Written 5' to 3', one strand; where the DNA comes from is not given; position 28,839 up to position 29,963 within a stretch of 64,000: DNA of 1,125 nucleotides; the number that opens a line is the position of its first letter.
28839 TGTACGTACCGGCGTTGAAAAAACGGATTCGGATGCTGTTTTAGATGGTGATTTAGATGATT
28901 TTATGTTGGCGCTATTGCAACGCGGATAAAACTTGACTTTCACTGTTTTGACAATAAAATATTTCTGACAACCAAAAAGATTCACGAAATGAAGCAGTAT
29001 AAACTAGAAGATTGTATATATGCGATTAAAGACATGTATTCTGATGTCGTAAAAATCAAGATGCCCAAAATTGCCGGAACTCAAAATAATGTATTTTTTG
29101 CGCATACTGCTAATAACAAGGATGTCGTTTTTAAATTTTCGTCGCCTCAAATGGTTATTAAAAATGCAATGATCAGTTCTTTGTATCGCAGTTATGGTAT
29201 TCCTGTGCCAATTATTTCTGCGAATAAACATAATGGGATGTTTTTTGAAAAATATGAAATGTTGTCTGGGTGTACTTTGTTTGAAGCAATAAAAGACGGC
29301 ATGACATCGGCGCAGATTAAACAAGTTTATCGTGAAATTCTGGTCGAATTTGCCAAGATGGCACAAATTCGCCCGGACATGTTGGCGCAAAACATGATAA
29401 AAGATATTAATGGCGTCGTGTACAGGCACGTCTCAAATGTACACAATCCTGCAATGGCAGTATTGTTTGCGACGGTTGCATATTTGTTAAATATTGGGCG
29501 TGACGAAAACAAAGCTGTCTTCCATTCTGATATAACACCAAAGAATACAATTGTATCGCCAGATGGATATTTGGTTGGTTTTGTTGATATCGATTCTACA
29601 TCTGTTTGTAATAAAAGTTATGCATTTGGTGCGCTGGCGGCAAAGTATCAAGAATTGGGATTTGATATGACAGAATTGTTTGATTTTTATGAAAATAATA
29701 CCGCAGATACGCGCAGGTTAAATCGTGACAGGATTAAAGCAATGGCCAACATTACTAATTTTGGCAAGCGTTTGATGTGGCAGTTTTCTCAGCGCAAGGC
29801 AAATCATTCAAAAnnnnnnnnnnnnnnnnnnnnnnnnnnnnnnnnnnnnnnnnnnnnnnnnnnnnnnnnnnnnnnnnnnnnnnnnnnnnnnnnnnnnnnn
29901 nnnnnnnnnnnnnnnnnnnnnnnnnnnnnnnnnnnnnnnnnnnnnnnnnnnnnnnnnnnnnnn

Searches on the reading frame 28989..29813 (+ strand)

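Call 68: search_protein_families(library=pfam, proteins=[window:28989-29813:+], max_evalue=0.001)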
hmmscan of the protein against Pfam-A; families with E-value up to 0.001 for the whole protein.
window:28989-29813:+ (275 aa): 1 family
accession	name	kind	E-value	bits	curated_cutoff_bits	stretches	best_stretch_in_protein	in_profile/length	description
PF01636.29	APH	-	0.00038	20.7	23.2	1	30-202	8-195/239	Phosphotransferase enzyme family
